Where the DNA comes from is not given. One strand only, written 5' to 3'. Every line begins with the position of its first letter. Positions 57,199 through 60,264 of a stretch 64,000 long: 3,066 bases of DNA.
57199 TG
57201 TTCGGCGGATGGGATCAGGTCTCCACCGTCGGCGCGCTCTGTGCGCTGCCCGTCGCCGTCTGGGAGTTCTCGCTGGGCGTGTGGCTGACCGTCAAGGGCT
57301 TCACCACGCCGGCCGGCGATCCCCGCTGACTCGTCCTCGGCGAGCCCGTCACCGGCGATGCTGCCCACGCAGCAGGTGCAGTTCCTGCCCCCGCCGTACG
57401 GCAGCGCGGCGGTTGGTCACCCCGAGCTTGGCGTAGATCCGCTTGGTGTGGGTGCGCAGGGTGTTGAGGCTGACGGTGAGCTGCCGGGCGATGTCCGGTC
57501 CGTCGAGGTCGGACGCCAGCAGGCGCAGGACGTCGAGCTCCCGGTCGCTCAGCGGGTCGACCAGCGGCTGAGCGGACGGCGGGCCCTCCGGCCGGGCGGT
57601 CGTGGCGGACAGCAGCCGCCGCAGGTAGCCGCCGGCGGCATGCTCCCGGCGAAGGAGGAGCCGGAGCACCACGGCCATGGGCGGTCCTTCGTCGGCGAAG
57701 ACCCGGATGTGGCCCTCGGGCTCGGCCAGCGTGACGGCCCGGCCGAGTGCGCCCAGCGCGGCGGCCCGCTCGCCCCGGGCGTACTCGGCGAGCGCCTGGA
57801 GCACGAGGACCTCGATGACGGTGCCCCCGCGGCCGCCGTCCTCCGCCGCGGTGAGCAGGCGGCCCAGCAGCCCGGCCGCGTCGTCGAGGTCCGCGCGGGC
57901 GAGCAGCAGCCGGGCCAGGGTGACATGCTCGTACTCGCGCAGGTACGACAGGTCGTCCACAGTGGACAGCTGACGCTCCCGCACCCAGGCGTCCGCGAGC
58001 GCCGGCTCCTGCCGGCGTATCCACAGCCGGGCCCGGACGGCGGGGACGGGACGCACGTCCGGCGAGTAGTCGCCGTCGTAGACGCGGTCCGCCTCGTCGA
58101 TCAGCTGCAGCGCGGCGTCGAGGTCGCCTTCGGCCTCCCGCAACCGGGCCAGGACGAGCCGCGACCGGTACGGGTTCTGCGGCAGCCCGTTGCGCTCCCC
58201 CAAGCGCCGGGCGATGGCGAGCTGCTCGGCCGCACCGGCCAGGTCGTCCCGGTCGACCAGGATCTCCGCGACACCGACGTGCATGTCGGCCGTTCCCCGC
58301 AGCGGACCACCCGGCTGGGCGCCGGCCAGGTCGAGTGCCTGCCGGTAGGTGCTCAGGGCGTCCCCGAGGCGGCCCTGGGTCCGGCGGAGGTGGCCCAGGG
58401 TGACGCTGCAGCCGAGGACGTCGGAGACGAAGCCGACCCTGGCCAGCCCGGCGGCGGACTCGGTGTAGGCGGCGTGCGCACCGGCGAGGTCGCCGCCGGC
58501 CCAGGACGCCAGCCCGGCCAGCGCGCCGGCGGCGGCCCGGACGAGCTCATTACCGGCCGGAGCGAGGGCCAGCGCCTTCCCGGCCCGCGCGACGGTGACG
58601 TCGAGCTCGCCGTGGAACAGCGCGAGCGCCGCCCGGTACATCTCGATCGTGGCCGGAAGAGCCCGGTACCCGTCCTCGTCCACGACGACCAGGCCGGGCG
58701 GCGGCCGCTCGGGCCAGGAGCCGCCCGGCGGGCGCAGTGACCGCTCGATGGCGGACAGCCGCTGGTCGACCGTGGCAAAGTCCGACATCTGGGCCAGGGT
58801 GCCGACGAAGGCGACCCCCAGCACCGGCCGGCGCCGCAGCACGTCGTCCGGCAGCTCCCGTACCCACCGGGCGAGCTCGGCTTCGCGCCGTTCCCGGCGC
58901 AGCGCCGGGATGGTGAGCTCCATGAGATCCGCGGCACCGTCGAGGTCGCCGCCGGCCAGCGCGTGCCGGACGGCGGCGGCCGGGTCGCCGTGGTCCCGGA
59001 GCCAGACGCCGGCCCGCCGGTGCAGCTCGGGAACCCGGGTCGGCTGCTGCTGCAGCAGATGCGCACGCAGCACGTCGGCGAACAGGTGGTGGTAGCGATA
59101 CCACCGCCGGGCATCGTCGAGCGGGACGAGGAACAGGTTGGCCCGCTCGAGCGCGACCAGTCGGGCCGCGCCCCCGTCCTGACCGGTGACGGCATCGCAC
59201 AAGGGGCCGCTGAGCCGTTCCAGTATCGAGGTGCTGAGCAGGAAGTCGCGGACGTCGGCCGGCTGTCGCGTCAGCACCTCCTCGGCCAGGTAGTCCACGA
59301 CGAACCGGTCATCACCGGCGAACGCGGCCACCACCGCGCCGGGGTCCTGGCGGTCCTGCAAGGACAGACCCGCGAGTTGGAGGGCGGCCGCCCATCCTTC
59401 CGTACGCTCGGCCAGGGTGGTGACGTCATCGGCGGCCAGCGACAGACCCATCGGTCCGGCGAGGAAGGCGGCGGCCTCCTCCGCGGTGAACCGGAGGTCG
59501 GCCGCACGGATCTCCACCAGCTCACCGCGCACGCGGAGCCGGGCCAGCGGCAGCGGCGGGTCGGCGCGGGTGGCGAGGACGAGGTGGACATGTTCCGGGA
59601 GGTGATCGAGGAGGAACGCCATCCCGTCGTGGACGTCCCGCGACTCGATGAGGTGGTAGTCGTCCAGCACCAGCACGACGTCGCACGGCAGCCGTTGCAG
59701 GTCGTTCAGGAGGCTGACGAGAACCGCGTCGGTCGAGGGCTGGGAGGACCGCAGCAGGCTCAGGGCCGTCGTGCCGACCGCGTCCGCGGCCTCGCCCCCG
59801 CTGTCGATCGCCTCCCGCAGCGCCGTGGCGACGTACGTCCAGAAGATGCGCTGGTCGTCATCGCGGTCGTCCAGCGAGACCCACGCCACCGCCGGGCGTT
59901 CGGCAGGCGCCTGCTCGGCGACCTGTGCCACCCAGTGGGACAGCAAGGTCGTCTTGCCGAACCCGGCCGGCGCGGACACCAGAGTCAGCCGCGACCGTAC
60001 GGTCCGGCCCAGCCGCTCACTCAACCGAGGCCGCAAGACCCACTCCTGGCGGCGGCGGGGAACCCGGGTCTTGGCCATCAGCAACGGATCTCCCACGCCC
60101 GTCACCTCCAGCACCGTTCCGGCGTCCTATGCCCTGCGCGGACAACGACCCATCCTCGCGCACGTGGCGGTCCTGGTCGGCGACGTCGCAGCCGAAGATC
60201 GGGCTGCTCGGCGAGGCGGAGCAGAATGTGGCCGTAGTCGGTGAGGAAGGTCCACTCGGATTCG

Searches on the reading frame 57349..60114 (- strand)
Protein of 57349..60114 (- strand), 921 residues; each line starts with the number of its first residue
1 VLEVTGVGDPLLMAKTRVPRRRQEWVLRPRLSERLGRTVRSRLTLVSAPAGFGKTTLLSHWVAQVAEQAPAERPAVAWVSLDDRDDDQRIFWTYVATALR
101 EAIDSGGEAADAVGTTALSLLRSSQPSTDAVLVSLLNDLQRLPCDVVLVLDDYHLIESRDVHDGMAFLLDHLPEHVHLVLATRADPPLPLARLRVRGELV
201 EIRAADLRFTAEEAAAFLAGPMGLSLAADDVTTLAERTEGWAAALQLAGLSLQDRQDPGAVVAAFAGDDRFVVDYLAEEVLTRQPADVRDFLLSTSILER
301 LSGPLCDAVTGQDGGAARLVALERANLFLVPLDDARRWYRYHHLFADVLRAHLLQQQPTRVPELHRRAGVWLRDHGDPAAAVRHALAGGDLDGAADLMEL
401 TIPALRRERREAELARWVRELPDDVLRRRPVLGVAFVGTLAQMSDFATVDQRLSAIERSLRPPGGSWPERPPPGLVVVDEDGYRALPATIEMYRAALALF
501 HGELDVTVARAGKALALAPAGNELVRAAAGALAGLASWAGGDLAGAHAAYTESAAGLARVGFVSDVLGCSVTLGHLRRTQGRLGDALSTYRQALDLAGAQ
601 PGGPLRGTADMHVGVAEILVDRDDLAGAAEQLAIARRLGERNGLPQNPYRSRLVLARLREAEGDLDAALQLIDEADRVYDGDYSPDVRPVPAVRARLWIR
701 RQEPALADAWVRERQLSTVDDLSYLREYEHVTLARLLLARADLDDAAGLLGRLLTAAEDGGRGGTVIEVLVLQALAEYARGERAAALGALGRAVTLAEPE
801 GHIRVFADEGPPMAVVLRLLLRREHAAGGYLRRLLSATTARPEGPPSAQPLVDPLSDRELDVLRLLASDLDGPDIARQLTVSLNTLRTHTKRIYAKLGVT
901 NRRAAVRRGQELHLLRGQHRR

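Call 3: search_protein_families(library=pfam, proteins=[window:57349-60114:-], max_evalue=0.01)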
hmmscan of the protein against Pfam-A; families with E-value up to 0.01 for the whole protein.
window:57349-60114:- (921 aa): 10 families
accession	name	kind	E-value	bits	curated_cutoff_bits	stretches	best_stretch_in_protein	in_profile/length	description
PF17874.7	TPR_MalT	-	2.7e-61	208.1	45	1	489-821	2-334/336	MalT-like TPR region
PF00196.25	GerE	-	8.1e-14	51.4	23.5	1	853-907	1-55/57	Bacterial regulatory proteins, luxR family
PF13401.12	AAA_22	-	3.9e-07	30.9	27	1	42-168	6-104/130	AAA domain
PF13191.12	AAA_16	-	1.4e-06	29.4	32.6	1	31-179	12-165/167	AAA ATPase domain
PF13481.12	AAA_25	-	2.8e-06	27.5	27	1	29-151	20-150/195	AAA domain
PF25199.1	nSTAND_NTPase5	-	6e-05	23.3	34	1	15-93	16-90/145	Novel STAND NTPase 5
PF24883.2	NPHP3_N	-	0.00011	22.8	24.8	1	24-152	4-132/164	Nephrocystin 3, N-terminal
PF05729.18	NACHT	-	0.00038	20.8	26.7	1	44-202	3-148/167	NACHT domain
PF13424.12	TPR_12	-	0.0019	18.8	30.1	1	572-632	8-68/77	Tetratricopeptide repeat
PF13176.12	TPR_7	-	0.0025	18.2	27.9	0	573-598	5-30/36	Tetratricopeptide repeat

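Call 26: find_homologous_proteins(query=window:57349-60111:-, max_evalue=1e-30)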
Query window:57349-60111:- (920 aa): 8000 proteins with E <= 1e-30 among 8000 candidates; the best 120 are listed.
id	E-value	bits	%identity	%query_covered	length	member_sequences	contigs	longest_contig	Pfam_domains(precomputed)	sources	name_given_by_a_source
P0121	0.0e+0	1975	100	99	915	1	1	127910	PF25873.1,PF17874.8,PF00196.26,PF13401.13,PF13481.13,PF13191.13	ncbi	ncbi:MAG TPA: LuxR C-terminal-related transcriptional regulator [Mycobacteriales bacterium]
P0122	0.0e+0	1461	76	99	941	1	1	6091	PF25873.1,PF17874.8,PF00196.26,PF13424.13,PF13401.13,PF13191.13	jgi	jgi:ATP/maltotriose-dependent transcriptional regulator MalT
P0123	0.0e+0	1454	75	99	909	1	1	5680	PF25873.1,PF17874.8,PF00196.26,PF13424.13,PF13401.13,PF13191.13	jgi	jgi:LuxR family transcriptional regulator, maltose regulon positive regulatory protein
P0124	0.0e+0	1437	75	99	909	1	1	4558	PF25873.1,PF17874.8,PF00196.26,PF13401.13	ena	-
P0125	0.0e+0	1436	76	99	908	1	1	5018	PF25873.1,PF17874.8,PF00196.26,PF13401.13,PF13191.13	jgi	-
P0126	0.0e+0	1422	74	100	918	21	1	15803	PF25873.1,PF17874.8,PF00196.26,PF13424.13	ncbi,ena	-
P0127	0.0e+0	1419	74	99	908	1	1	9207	PF25873.1,PF17874.8,PF00196.26,PF13424.13,PF13401.13,PF13191.13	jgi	jgi:LuxR family transcriptional regulator, maltose regulon positive regulatory protein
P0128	0.0e+0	1406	73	99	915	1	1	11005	PF25873.1,PF17874.8,PF00196.26,PF13401.13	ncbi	-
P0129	0.0e+0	1402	74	98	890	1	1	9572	PF25873.1,PF17874.8,PF00196.26,PF13424.13,PF13176.13,PF13401.13,PF13191.13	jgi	jgi:LuxR family maltose regulon positive regulatory protein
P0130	0.0e+0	1377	72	99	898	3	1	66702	PF25873.1,PF17874.8,PF00196.26,PF13401.13,PF13191.13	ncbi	ncbi:MAG TPA: LuxR C-terminal-related transcriptional regulator [Mycobacteriales bacterium]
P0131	0.0e+0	1364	72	99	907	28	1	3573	PF25873.1,PF17874.8,PF00196.26,PF13424.13,PF13191.13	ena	-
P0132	0.0e+0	1287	67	100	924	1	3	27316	PF25873.1,PF17874.8,PF00196.26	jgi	jgi:LuxR family maltose regulon positive regulatory protein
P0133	0.0e+0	1279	68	99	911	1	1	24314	PF25873.1,PF17874.8,PF00196.26,PF13401.13,PF07719.24,PF13191.13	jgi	jgi:LuxR family maltose regulon positive regulatory protein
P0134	0.0e+0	1274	67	99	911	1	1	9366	PF25873.1,PF17874.8,PF00196.26,PF13401.13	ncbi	ncbi:MAG TPA: LuxR C-terminal-related transcriptional regulator [Actinomycetes bacterium]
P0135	0.0e+0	1262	67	98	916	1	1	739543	PF25873.1,PF17874.8,PF00196.26,PF13191.13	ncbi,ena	-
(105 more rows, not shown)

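Call 28: find_encoding_contigs(protein=P0130, flank=8000, max_places=2)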
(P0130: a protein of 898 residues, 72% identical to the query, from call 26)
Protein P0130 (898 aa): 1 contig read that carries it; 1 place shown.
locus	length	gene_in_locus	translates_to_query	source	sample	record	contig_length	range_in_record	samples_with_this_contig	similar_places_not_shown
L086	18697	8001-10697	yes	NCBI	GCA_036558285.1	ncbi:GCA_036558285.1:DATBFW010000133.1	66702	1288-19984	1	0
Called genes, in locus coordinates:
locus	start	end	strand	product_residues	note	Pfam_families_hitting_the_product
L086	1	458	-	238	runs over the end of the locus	PF19798:Sulfotransfer_5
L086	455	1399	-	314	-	PF01063:Aminotran_4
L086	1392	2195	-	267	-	PF03446:NAD_binding_2, PF09130:DUF1932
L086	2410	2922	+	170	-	PF13489:Methyltransf_23 (weak)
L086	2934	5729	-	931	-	-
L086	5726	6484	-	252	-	PF00106:adh_short, PF01370:Epimerase (weak), PF08659:KR (faint), PF13561:adh_short_C2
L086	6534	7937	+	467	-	PF13439:Glyco_transf_4, PF00534:Glycos_transf_1, PF20706:GT4-conflict, PF13692:Glyco_trans_1_4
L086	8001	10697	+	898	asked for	PF13191:AAA_16 (weak), PF13401:AAA_22 (faint), PF25873:WHD_MalT, PF17874:TPR_MalT, PF00196:GerE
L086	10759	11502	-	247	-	PF14329:DUF4386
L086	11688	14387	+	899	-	PF22422:MGH1-like_GH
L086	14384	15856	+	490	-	PF00128:Alpha-amylase (faint)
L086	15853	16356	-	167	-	PF00300:His_Phos_1 (weak)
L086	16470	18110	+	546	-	PF07690:MFS_1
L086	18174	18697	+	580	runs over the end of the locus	PF03473:MOSC, PF03475:YiiM_3-alpha, PF00970:FAD_binding_6 (weak), PF00175:NAD_binding_1, PF00111:Fer2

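Call 29: find_encoding_contigs(protein=P0126, flank=8000, max_places=2)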
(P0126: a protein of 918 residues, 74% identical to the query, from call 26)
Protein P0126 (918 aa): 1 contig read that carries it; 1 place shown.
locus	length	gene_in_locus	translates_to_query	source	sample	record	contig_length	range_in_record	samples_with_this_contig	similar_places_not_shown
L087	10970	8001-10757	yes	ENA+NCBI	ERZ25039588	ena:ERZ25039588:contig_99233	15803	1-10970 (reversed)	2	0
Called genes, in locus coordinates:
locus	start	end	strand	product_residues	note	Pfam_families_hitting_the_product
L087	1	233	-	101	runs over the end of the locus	PF01494:FAD_binding_3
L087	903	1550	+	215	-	PF13411:MerR_1, PF04255:DUF433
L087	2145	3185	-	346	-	PF00196:GerE, PF13384:HTH_23 (faint)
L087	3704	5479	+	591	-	PF13676:TIR_2, PF07719:TPR_2 (faint)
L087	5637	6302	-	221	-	-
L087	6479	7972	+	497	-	PF00004:AAA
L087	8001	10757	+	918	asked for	PF25873:WHD_MalT, PF17874:TPR_MalT, PF13424:TPR_12 (weak), PF00196:GerE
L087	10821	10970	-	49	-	?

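Call 30: find_encoding_contigs(protein=P0128, flank=8000, max_places=2)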
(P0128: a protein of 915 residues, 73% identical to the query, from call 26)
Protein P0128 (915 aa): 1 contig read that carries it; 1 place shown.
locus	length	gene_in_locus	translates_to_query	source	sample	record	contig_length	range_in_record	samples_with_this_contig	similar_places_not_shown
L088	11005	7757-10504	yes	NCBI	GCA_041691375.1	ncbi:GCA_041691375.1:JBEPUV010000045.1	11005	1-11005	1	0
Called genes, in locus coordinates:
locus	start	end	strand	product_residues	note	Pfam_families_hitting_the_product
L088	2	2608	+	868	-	?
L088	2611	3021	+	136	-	PF10604:Polyketide_cyc2 (faint)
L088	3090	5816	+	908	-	PF13191:AAA_16, PF00196:GerE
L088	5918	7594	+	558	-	PF00144:Beta-lactamase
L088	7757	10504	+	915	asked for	PF13401:AAA_22 (faint), PF25873:WHD_MalT, PF17874:TPR_MalT, PF00196:GerE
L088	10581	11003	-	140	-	?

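Call 42: search_protein_families(library=ncbifam, proteins=[window:57349-60111:-], max_evalue=0.01)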
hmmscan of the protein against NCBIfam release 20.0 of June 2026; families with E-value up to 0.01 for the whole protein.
window:57349-60111:- (920 aa): 15 families
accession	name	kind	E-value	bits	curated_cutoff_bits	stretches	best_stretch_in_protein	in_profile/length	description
NF003420.0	PRK04841.1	equivalog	3.1e-122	409.3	537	2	10-823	2-788/903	HTH-type transcriptional regulator MalT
NF052366.1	photon_PedR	equivalog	8.1e-07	29.1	120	1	854-906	3-55/74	photosynthetic electron transport-dependent transcriptional regulator PedR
NF047785.1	respo_reg_MadR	equivalog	1.4e-06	27.8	300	1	852-909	147-204/209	MadR family response regulator transcription factor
NF007403.0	PRK09935.1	equivalog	3.4e-06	26.8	271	1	851-899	147-195/210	fimbria biosynthesis transcriptional regulator FimZ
NF052445.1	RespRegMctR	equivalog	4e-06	26.4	300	1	852-901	143-192/205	two-component system response regulator MctR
NF041232.1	BagY_FevT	exception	4.7e-06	25.7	700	1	854-905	297-348/367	LuxR family transcriptional regulator BagY/FevT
NF007935.0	PRK10651.1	equivalog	5.6e-05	22.4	250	1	847-903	149-205/216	two-component system response regulator NarL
NF007708.0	PRK10403.1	equivalog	6.6e-05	22.4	343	1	854-904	154-204/215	nitrate/nitrite response regulator protein NarP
TIGR03020.2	EpsA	equivalog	8.7e-05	22.3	170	1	830-907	167-244/247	XrtB/PEP-CTERM-associated transcriptional regulator EpsA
NF007505.1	PRK10100.1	equivalog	0.0001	22.1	250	1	854-906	145-197/204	biofilm master transcriptional regulator CsgD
NF008098.0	PRK10840.1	equivalog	0.0013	18.2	235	1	853-903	150-200/216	response regulator transcription factor RcsB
TIGR03541.1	reg_near_HchA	equivalog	0.0019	17.7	215.6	1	851-907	169-225/232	PA1136 family autoinducer-binding transcriptional regulator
NF007685.0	PRK10360.1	equivalog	0.0031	17.3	258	1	851-906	135-190/196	response regulator transcription factor UhpA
NF008548.0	PRK11475.1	equivalog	0.0039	16.7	176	1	853-899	134-180/207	DNA-binding transcriptional activator BglJ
NF007419.0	PRK09958.1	equivalog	0.0054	16.3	251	0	848-898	138-188/204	acid-sensing system DNA-binding response regulator EvgA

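Call 51: find_encoding_contigs(protein=P0132, flank=6000, max_places=1)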
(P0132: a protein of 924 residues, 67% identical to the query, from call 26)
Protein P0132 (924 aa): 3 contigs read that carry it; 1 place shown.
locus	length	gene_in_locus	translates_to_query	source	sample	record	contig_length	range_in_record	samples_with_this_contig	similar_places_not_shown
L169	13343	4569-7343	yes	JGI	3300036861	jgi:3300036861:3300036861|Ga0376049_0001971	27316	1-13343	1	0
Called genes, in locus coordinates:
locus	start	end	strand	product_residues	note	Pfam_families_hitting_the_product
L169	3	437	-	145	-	?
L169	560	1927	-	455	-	PF07995:GSDH, PF22807:TrAA12 (weak)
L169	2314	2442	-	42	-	-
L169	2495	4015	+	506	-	PF02012:BNR (faint), PF13088:BNR_2 (weak)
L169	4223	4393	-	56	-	-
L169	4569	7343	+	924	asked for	PF25873:WHD_MalT, PF17874:TPR_MalT, PF00196:GerE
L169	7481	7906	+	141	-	-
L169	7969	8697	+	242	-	PF14329:DUF4386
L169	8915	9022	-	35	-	-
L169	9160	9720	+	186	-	PF13304:AAA_21 (weak)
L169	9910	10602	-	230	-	PF05988:DUF899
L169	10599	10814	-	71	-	-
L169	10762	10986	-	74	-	PF00589:Phage_integrase (weak)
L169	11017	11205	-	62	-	PF13474:SnoaL_3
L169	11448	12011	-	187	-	PF01872:RibD_C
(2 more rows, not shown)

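Call 52: find_encoding_contigs(protein=P0133, flank=6000, max_places=1)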
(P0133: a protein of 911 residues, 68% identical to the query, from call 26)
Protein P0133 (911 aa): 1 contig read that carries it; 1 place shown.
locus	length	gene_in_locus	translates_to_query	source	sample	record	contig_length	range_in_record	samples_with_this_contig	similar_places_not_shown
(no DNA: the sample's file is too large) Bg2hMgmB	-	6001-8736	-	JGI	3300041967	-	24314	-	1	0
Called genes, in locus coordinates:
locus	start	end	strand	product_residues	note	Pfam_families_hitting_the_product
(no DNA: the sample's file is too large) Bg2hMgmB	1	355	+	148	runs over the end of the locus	PF12840:HTH_20, PF01022:HTH_5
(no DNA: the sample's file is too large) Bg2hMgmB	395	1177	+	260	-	PF06325:PrmA (weak), PF13489:Methyltransf_23, PF01209:Ubie_methyltran, PF13847:Methyltransf_31, PF08241:Methyltransf_11, PF08242:Methyltransf_12, PF13649:Methyltransf_25, PF20922:Anamorsin_N (weak), +2 more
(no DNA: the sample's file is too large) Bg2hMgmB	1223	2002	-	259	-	PF01925:TauE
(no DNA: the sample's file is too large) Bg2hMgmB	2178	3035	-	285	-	PF00561:Abhydrolase_1, PF12146:Hydrolase_4 (weak), PF12697:Abhydrolase_6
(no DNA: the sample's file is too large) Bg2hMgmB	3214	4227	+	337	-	PF00291:PALP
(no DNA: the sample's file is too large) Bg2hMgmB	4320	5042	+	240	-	PF12867:DinB_2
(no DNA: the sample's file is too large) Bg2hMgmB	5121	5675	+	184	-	-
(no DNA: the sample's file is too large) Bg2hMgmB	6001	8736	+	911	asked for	PF13191:AAA_16 (weak), PF13401:AAA_22 (weak), PF25873:WHD_MalT, PF07719:TPR_2 (faint), PF17874:TPR_MalT, PF00196:GerE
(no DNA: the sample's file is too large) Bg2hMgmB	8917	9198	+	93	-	-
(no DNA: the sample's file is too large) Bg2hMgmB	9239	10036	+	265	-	PF14329:DUF4386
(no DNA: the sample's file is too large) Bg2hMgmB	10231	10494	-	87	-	-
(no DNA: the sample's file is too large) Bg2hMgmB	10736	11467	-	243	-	PF05988:DUF899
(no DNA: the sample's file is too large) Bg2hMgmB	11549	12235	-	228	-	PF00072:Response_reg, PF00486:Trans_reg_C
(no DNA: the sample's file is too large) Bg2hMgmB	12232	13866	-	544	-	?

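Call 53: find_encoding_contigs(protein=P0135, flank=6000, max_places=1)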
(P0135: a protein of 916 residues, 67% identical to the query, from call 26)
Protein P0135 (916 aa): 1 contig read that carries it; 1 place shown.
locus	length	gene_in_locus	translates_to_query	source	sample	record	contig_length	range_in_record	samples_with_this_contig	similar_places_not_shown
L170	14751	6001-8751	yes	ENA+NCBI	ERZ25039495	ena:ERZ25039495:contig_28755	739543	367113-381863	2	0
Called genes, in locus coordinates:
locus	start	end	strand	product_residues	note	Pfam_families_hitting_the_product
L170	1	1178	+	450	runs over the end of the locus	PF01636:APH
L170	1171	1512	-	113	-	-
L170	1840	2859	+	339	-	PF04616:Glyco_hydro_43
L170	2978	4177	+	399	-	PF04909:Amidohydro_2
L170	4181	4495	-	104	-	PF01435:Peptidase_M48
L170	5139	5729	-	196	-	PF04011:LemA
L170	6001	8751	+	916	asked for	PF13191:AAA_16 (weak), PF25873:WHD_MalT, PF17874:TPR_MalT, PF00196:GerE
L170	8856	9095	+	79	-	-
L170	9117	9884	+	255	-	PF14329:DUF4386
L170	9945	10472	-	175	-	PF03473:MOSC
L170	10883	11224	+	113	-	PF01047:MarR (weak), PF09339:HTH_IclR (weak), PF12802:MarR_2 (weak)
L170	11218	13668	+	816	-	PF14378:PAP2_3, PF05223:MecA_N (weak), PF00905:Transpeptidase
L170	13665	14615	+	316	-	PF01790:LGT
